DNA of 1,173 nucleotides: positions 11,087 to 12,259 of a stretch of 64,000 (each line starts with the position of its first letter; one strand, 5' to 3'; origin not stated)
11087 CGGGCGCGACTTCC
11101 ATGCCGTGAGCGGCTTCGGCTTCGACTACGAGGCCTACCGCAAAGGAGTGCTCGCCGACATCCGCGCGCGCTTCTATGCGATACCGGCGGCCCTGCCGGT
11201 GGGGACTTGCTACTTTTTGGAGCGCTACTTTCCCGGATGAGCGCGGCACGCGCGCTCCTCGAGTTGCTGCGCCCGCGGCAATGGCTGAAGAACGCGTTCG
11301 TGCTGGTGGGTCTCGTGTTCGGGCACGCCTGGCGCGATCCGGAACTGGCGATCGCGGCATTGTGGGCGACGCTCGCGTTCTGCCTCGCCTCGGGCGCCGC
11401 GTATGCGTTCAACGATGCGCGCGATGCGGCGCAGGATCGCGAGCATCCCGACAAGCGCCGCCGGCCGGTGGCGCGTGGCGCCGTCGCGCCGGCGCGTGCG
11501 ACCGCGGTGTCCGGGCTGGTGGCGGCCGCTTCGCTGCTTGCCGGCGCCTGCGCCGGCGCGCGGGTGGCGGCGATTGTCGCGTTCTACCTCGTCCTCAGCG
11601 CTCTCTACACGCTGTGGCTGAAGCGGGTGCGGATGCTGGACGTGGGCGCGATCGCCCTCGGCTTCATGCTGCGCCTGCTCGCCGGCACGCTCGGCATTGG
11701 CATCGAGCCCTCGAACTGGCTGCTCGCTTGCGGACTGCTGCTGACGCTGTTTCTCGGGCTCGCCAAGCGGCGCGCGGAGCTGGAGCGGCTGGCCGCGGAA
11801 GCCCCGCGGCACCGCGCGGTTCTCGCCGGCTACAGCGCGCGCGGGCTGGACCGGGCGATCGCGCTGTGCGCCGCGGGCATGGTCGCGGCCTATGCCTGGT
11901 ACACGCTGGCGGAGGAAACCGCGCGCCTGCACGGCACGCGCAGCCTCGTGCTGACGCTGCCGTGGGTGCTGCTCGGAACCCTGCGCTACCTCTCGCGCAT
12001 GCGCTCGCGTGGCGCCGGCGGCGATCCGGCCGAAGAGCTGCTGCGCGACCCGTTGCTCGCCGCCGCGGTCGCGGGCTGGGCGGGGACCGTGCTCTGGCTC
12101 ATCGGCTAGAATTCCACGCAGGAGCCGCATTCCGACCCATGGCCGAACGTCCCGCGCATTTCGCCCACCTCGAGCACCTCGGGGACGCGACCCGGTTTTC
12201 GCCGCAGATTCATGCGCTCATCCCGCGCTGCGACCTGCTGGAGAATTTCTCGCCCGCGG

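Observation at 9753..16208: Six-gene translationally coupled operon: GT-C glycosyltransferase, UbiA phosphoribosyltransferase-like enzyme, cNMP sensor, DedA::disulfide reductase, and two 'selenodomain/arsenosugar-associated' transferases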

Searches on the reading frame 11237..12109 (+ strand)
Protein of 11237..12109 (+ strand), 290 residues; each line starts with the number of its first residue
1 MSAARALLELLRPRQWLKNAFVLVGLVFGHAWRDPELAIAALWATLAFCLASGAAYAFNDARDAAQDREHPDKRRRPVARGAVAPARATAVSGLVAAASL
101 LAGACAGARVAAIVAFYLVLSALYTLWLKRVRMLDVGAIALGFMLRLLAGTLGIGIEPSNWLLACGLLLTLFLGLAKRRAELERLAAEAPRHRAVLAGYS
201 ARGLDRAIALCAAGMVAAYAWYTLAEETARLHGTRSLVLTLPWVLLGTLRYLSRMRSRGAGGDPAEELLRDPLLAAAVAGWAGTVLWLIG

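Call 10: search_protein_families(library=pfam, proteins=[window:11237-12109:+])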
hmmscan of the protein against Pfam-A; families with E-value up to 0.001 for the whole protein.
window:11237-12109:+ (290 aa): 1 family
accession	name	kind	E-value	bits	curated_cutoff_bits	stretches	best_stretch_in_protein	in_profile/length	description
PF01040.23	UbiA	-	9.3e-21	74.7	34.2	1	21-223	4-205/250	UbiA prenyltransferase family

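Call 11: search_protein_families(library=ncbifam, proteins=[window:11237-12109:+])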
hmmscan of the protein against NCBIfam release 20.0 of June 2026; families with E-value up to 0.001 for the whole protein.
window:11237-12109:+ (290 aa): 13 families
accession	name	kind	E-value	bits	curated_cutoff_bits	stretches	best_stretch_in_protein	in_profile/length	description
NF008977.0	PRK12324.1-2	equivalog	8.7e-66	222.3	234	1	7-286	5-284/297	decaprenyl-phosphate phosphoribosyltransferase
NF008978.0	PRK12324.1-4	equivalog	1.7e-52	178.4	207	1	4-285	32-315/322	decaprenyl-phosphate phosphoribosyltransferase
NF006088.0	PRK08238.1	equivalog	1.4e-50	172.3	351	1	3-251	191-441/482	UbiA family prenyltransferase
NF008976.0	PRK12324.1-1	equivalog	8.6e-36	123.9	474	1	6-285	20-299/306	decaprenyl-phosphate phosphoribosyltransferase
TIGR01473.1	cyoE_ctaB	equivalog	2.6e-14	53.7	210.3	1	6-135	2-133/281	heme o synthase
NF009523.0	PRK12884.1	equivalog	8.2e-14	51.4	269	1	4-145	4-139/279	prenyltransferase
NF009521.0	PRK12882.1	equivalog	6.2e-09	35.5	296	1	3-143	4-139/280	geranylgeranylglycerol-phosphate geranylgeranyltransferase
NF003349.0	PRK04375.1-2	equivalog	1e-07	31.5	246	1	39-132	59-154/318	heme o synthase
NF009516.0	PRK12875.1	equivalog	1.3e-06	27.7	205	1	4-168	17-186/292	prenyltransferase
NF035940.1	prenyl_rel_EboC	equivalog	1.7e-05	24.3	250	1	22-156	18-151/292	UbiA-like protein EboC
TIGR01475.1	ubiA_other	subfamily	2.2e-05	24.1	180.8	1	39-168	36-164/282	UbiA-like polyprenyltransferase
NF005742.0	PRK07566.1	equivalog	0.0007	18.8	313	1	3-144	27-170/315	chlorophyll synthase ChlG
NF003348.0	PRK04375.1-1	equivalog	0.00099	18.6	285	0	6-133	5-133/292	heme o synthase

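Call 16: find_homologous_proteins(query=window:11237-12109:+, max_evalue=1e-10)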
Query window:11237-12109:+ (290 aa): 1290 proteins with E <= 1e-10 among 8000 candidates; the best 120 are listed.
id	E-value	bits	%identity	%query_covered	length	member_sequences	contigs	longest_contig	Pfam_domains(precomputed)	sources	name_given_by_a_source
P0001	4.3e-176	602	100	100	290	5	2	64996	PF01040.24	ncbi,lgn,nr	ncbi:MAG: UbiA prenyltransferase family protein [Burkholderiales bacterium]|nr:UbiA prenyltransferas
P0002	3.0e-152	524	88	100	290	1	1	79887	PF01040.24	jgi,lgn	jgi:4-hydroxybenzoate polyprenyltransferase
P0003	3.2e-151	521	85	100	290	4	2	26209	PF01040.24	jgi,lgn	jgi:4-hydroxybenzoate polyprenyltransferase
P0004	1.6e-147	509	86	100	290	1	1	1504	PF01040.24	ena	-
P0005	6.8e-141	487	83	98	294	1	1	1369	PF01040.24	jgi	jgi:4-hydroxybenzoate polyprenyltransferase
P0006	2.2e-137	475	79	100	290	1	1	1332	PF01040.24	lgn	-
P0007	8.9e-136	470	78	100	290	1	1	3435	PF01040.24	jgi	-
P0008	2.8e-135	468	80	98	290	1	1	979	PF01040.24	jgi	jgi:4-hydroxybenzoate polyprenyltransferase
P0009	4.1e-135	468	80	98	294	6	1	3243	PF01040.24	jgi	jgi:4-hydroxybenzoate polyprenyltransferase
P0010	3.5e-134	465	80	99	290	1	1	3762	PF01040.24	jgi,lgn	jgi:4-hydroxybenzoate polyprenyltransferase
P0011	1.9e-133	462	77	99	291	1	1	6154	PF01040.24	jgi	jgi:4-hydroxybenzoate polyprenyltransferase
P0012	2.2e-133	462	77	100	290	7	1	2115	PF01040.24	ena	-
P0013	5.4e-133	461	78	99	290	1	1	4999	PF01040.24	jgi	jgi:4-hydroxybenzoate polyprenyltransferase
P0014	9.6e-133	460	79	98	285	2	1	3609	PF01040.24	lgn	-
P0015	1.4e-132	460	78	98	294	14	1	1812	PF01040.24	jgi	-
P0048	2.2e-126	439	73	100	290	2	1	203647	PF01040.24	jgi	jgi:4-hydroxybenzoate polyprenyltransferase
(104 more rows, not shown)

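Call 17: find_encoding_contigs(protein=P0001, flank=10000, max_places=4)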
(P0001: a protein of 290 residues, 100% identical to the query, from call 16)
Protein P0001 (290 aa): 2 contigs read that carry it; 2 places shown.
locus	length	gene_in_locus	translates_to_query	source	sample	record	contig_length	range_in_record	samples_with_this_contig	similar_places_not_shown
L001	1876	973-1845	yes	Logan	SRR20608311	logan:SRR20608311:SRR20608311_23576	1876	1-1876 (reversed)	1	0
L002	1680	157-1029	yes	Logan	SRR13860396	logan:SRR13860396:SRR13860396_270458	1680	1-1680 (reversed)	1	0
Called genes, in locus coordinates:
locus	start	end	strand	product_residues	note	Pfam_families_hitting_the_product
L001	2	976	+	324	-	?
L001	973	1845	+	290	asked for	PF01040:UbiA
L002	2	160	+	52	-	?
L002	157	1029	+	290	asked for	PF01040:UbiA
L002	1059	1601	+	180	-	PF00027:cNMP_binding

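Call 18: find_encoding_contigs(protein=P0002, flank=10000, max_places=2)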
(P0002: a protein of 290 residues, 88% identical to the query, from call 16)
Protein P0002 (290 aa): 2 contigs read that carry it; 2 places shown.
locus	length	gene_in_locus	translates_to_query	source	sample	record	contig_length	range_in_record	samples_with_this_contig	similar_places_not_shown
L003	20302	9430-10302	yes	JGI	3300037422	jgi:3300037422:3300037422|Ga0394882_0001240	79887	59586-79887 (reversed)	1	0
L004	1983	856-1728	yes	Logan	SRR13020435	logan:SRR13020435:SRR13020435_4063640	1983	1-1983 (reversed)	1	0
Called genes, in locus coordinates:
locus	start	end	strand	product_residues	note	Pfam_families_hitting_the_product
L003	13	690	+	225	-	PF00154:RecA_N, PF21096:RecA_C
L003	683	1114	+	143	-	PF21982:RecX_HTH1 (weak), PF02631:RecX_HTH2, PF21981:RecX_HTH3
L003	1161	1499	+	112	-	-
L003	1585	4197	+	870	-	PF01411:tRNA-synt_2c, PF07973:tRNA_SAD, PF02272:DHHA1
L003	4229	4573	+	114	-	PF19649:DUF6152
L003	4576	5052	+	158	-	PF20349:DUF6644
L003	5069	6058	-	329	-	PF00004:AAA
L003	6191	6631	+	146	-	PF03061:4HBT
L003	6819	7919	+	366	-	PF00793:DAHP_synth_1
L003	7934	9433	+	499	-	PF13231:PMT_2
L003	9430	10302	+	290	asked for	PF01040:UbiA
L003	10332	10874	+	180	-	PF00027:cNMP_binding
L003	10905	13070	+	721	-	PF09335:VTT_dom, PF01134:GIDA (weak), PF01262:AlaDh_PNT_C (faint), PF01266:DAO (faint), PF07992:Pyr_redox_2, PF13450:NAD_binding_8 (faint), PF00070:Pyr_redox, PF02852:Pyr_redox_dim, +1 more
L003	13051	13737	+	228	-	PF00535:Glycos_transf_2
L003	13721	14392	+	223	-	PF12804:NTP_transf_3 (weak), PF09837:DUF2064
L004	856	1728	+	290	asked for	PF01040:UbiA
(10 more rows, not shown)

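Call 19: find_encoding_contigs(protein=P0048, flank=10000, max_places=2)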
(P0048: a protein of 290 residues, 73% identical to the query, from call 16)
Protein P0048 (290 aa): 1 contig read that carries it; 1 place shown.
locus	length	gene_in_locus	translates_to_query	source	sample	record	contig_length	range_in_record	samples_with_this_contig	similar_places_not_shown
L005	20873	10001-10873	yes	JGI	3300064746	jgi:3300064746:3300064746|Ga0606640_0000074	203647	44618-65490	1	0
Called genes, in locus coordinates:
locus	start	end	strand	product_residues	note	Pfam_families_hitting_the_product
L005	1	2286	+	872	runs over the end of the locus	PF01411:tRNA-synt_2c, PF07973:tRNA_SAD, PF02272:DHHA1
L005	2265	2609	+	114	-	PF19649:DUF6152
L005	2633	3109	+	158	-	PF20349:DUF6644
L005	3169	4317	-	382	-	-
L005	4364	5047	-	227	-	PF00413:Peptidase_M10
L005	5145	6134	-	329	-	PF00004:AAA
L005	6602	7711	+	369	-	PF00793:DAHP_synth_1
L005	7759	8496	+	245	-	PF01925:TauE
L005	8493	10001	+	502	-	PF13231:PMT_2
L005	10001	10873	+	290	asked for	PF01040:UbiA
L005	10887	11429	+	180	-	PF00027:cNMP_binding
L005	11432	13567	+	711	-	PF09335:VTT_dom, PF01134:GIDA (weak), PF01262:AlaDh_PNT_C (faint), PF01266:DAO (faint), PF07992:Pyr_redox_2, PF13738:Pyr_redox_3, PF00070:Pyr_redox, PF02852:Pyr_redox_dim, +2 more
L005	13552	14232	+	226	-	PF00535:Glycos_transf_2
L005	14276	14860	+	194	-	PF09837:DUF2064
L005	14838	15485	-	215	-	PF00657:Lipase_GDSL, PF13472:Lipase_GDSL_2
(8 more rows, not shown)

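Call 31: search_protein_representatives(protein=window:11237-12109:+)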
Query: 290 residues. Proteins with E-value up to 0.001 (for the whole library): 12352; up to 1e-10: 8344; up to 1e-30: 1553. The best 150 are listed.
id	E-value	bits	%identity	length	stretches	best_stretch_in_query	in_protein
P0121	3.9e-82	292.4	55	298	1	7-290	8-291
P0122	2.7e-77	276.5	55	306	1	2-289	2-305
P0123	2.7e-72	260.1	53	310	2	1-189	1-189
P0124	3.0e-71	256.7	49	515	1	7-289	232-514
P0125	6.1e-69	249.1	48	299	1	5-289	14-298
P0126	8.4e-65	235.6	44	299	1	5-289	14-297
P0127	1.5e-63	231.4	48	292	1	9-288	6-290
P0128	1.9e-63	231.1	47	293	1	4-284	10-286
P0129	6.3e-63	229.4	42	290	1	5-287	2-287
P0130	1.3e-62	228.4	47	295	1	4-290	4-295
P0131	2.1e-62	227.7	47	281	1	8-288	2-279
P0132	1.8e-61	224.6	45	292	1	9-282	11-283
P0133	3.5e-61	223.7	48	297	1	6-282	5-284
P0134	2.6e-60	220.8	45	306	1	9-289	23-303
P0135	5.2e-60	219.8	43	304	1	6-286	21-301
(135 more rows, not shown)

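Call 35: find_related_loci(query=A2, collection=genome_contigs, flank=10000)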
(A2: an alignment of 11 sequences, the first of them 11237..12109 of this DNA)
Query A2 (290 aa) in genome_contigs; peptide patterns used: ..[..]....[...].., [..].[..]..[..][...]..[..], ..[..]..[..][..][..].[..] (x = any residue, [..] = any of these).
600 stretches matched a pattern (row limit reached: there are more); 596 encode a relative of the query (tblastn E <= 1e-3); the best 80 are kept; 80 distinct loci.
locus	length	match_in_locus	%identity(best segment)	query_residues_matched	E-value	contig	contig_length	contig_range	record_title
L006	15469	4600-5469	71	1-290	8e-123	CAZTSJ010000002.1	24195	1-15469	MAG TPA_asm: uncultured Bordetella sp. isolate binchicken_co165_140 genome assembly, contig: k141_680849, whole genome s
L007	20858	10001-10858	68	4-289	1e-110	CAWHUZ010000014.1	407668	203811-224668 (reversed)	MAG: uncultured beta proteobacterium isolate MFD02416.bin.2.181 genome assembly, contig: contig_32363, whole genome shot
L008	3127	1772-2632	67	3-289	9e-113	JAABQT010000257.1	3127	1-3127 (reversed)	MAG: Betaproteobacteria bacterium isolate S06.Bin099 Scaffold_249, whole genome shotgun sequence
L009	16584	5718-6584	72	1-290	5e-109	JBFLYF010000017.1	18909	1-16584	MAG: Pseudomonadota bacterium isolate MAG077 MAG077_17, whole genome shotgun sequence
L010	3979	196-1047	65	6-289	5e-109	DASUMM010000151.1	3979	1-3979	MAG TPA_asm: Burkholderiales bacterium isolate SMAG_U1572 k141_152444, whole genome shotgun sequence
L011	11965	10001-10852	67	7-290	3e-106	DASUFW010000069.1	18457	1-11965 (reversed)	MAG TPA_asm: Burkholderiales bacterium isolate SMAG_U1389 k141_564869, whole genome shotgun sequence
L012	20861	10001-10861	63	4-290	4e-95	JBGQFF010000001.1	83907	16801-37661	MAG: Gammaproteobacteria bacterium isolate OBJ2_061818_090_6 k141_1665249_length_83907_cov_27.8416, whole genome shotgun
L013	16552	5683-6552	63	1-290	1e-94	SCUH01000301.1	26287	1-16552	MAG: Betaproteobacteria bacterium isolate FW602_bin.30 FW602_bin.30-107680, whole genome shotgun sequence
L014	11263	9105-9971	47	1-289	4e-87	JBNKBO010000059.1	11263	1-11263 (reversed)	MAG: Sideroxydans sp. isolate F1F2.bin.5.strict NODE_59_length_11263_cov_23.827105, whole genome shotgun sequence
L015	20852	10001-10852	56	6-290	1e-86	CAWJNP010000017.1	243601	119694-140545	MAG: uncultured beta proteobacterium isolate MFD02832.bin.2.128 genome assembly, contig: contig_21772, whole genome shot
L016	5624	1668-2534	46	1-289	2e-86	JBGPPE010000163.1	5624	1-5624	MAG: Gallionellaceae bacterium isolate OBJ2_061818_050_21 k141_1065783_length_5624_cov_10.9599, whole genome shotgun seq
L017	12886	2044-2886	52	8-289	2e-84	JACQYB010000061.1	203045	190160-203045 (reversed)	MAG: Betaproteobacteria bacterium isolate NC_groundwater_1530_Pr4_S-0.65um_68_11 SR1-18-Sp65_coassembly_scaffold_310131,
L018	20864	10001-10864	57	1-289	3e-84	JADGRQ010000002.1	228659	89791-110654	MAG: Burkholderiales bacterium isolate Chersky.31_24 contig-100_1, whole genome shotgun sequence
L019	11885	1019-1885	46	1-289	9e-84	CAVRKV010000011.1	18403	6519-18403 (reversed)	MAG: uncultured beta proteobacterium isolate MFD01231.bin.1.14 genome assembly, contig: contig_37882, whole genome shotg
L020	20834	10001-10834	56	7-281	2e-83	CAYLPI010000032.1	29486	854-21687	MAG TPA_asm: uncultured Bordetella sp. isolate SRP128246_co1_452 genome assembly, contig: NODE_2629_length_29486_cov_10.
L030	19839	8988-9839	56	6-290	3e-79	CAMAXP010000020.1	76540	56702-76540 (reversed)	MAG: Bordetella parapertussis isolate MH-08apr19-17 genome assembly, contig: MH-08apr19-C670, whole genome shotgun seque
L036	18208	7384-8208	55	7-274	3e-75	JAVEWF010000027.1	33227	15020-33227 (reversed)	MAG: Rhodocyclaceae bacterium isolate BF4_139 NODE_3781_length_33227_cov_15.419124_Biofilm4, whole genome shotgun sequen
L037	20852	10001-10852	50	6-289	7e-75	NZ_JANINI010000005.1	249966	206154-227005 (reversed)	Methyloversatilis sp. XJ19-49 Scaffold5, whole genome shotgun sequence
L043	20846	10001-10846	40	7-288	2e-72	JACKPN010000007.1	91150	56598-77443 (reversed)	MAG: Chlamydiales bacterium isolate HK-STAS-VERR_A-2 HK-STAS-VERR_A-2_7, whole genome shotgun sequence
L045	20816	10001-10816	55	7-278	1e-71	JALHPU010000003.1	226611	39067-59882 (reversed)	MAG: Sulfuritalea sp. isolate bin.273 c_000000000332, whole genome shotgun sequence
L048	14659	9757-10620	53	1-289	3e-70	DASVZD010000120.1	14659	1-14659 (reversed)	MAG TPA_asm: Rhodocyclaceae bacterium isolate SMAG_U2619 k141_113015, whole genome shotgun sequence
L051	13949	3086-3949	45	5-289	2e-69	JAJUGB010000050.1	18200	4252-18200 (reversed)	MAG: Alcaligenaceae bacterium isolate bin26 k141_448997_length_18200_cov_13.6850, whole genome shotgun sequence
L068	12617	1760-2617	44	6-289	1e-64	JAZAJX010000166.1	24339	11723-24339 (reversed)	MAG: Pseudomonadota bacterium isolate XB_MAG879 DB_MAG879_0166, whole genome shotgun sequence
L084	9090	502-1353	44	6-290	9e-62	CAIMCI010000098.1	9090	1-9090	MAG: uncultured proteobacterium isolate Kiruna_bin-03797 genome assembly, contig: bin-03797:098/421, whole genome shotgu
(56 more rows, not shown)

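Call 39: search_protein_families(library=pfam, proteins=[L007:11528-12493:+, L007:12486-13430:+, L030:10512-11477:+, L030:13656-14450:+, L015:13547-16507:+, L018:12401-13429:+, L030:15779-16795:+, L007:16762-17847:+], max_evalue=0.0001)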
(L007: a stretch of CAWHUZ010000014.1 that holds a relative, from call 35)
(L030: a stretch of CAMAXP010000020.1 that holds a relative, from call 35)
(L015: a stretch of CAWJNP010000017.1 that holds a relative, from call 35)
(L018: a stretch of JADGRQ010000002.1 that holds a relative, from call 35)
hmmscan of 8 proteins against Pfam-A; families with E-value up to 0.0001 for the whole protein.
L007:11528-12493:+ (321 aa): 2 families
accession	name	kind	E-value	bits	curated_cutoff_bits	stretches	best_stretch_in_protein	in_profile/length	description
PF12345.13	DUF3641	-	1.7e-52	177.4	24.9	1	182-318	1-134/134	Protein of unknown function (DUF3641)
PF04055.27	Radical_SAM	-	2.7e-12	47.6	29.5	1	26-162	1-141/166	Radical SAM superfamily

L007:12486-13430:+ (314 aa): 0 families

L030:10512-11477:+ (321 aa): 2 families
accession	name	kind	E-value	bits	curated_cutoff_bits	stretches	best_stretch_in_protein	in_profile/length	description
PF12345.13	DUF3641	-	4.4e-54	182.6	24.9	1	182-318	1-134/134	Protein of unknown function (DUF3641)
PF04055.27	Radical_SAM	-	8.5e-13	49.2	29.5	1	26-164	1-143/166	Radical SAM superfamily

L030:13656-14450:+ (264 aa): 1 family
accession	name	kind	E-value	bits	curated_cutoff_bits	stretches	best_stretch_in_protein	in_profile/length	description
PF04784.19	DUF547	-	1.4e-25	90.1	27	1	81-194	2-125/125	Protein of unknown function, DUF547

L015:13547-16507:+ (986 aa): 10 families
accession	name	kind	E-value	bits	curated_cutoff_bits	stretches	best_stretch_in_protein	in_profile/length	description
PF07992.20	Pyr_redox_2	-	4.4e-44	151.5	26.1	1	242-485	2-216/291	Pyridine nucleotide-disulphide oxidoreductase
PF04784.19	DUF547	-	3e-24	85.8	27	1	800-913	2-125/125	Protein of unknown function, DUF547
PF00070.33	Pyr_redox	-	1.1e-23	84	22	1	412-483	1-72/82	Pyridine nucleotide-disulphide oxidoreductase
PF09335.16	VTT_dom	-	2.4e-23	83.4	33.9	1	73-187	3-122/123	VTT domain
PF01134.28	GIDA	-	2.4e-09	37.2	22.1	1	242-301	1-58/391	Glucose inhibited division protein A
PF01262.27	AlaDh_PNT_C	-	1.4e-06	28.3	23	0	242-272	30-60/214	Alanine dehydrogenase/PNT, C-terminal domain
PF00890.30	FAD_binding_2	-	7.2e-06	25.9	20.4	1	243-496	2-181/414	FAD binding domain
PF13450.12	NAD_binding_8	-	3e-05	24.7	21.9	0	245-278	1-35/68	NAD(P)-binding Rossmann-like domain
PF13434.12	Lys_Orn_oxgnase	-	3.4e-05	23.6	21.3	1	357-468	132-245/339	L-lysine 6-monooxygenase/L-ornithine 5-monooxygenase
PF03486.20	HI0933_like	-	4.1e-05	23.6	50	0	242-276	2-36/244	HI0933-like protein Rossmann domain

L018:12401-13429:+ (342 aa): 0 families

L030:15779-16795:+ (338 aa): 1 family
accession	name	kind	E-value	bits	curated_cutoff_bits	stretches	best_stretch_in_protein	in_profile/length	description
PF03401.19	TctC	-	2.5e-71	240.8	27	1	63-334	2-273/274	Tripartite tricarboxylate transporter family receptor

L007:16762-17847:+ (361 aa): 0 families

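Call 40: search_protein_families(library=ncbifam, proteins=[L007:11528-12493:+, L007:12486-13430:+, L030:13656-14450:+, L018:12401-13429:+], max_evalue=0.001)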
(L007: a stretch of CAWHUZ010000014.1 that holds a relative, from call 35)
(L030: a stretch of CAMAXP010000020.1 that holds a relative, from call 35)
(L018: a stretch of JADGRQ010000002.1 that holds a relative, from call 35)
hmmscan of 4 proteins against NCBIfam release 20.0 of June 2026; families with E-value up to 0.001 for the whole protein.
L007:11528-12493:+ (321 aa): 24 families
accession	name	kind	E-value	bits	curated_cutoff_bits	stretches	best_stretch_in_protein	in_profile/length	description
TIGR04167.1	rSAM_SeCys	equivalog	9.9e-136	451.9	300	1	16-319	2-303/303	arsenosugar biosynthesis radical SAM (seleno)protein ArsS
TIGR03962.1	mycofact_rSAM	equivalog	3.6e-12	46.1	265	1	24-162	14-149/339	mycofactocin radical SAM maturase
NF001199.0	PRK00164.2-1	equivalog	1.6e-11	43.9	231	1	20-109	10-101/308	GTP 3',8-cyclase MoaA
TIGR04317.1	W_rSAM_matur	equivalog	6e-11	42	380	1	21-159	3-138/349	tungsten cofactor oxidoreductase radical SAM maturase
TIGR02668.1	moaA_archaeal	equivalog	8.4e-11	41.4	325.25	1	20-98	8-88/303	GTP 3',8-cyclase MoaA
TIGR04051.1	rSAM_NirJ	equivalog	2.9e-08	33.1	515.45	1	27-158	7-136/354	heme d1 biosynthesis radical SAM protein NirJ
TIGR04082.1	rSAM_for_selen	equivalog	2.9e-08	32.9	350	1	13-160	190-334/516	thio(seleno)oxazole modification radical SAM maturase SbtM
NF049973.1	radical_Rv1681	equivalog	4e-08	32.6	380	1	29-162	79-211/326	Rv1681 family radical SAM protein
TIGR02666.1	moaA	equivalog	6.9e-08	31.8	284.05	1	20-96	8-88/336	GTP 3',8-cyclase MoaA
NF050035.1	rSAM_WgK_link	exception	2e-07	30.3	650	1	24-158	11-144/367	radical SAM/SPASM peptide maturase WgkB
NF045574.1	sacti_mat_StsB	exception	2.6e-07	29.9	625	1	26-161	100-232/466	StsB family radical SAM/SPASM domain sactipeptide maturase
TIGR04078.1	rSAM_yydG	equivalog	1.3e-06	28.2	300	1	22-83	1-63/309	YydG family radical SAM peptide epimerase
TIGR04055.1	rSAM_NirJ2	equivalog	1.6e-06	27.9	500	1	27-160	5-136/326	putative heme d1 biosynthesis radical SAM protein NirJ2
NF045646.2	rSAM_Se_TrsS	equivalog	1.7e-05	23.6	490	1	26-100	90-165/441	radical SAM (seleno)protein TrsS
NF038283.1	viperin_w_prok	equivalog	4.4e-05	22.8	180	1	31-99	11-87/281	viperin family antiviral radical SAM protein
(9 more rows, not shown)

L007:12486-13430:+ (314 aa): 0 families

L030:13656-14450:+ (264 aa): 0 families

L018:12401-13429:+ (342 aa): 0 families
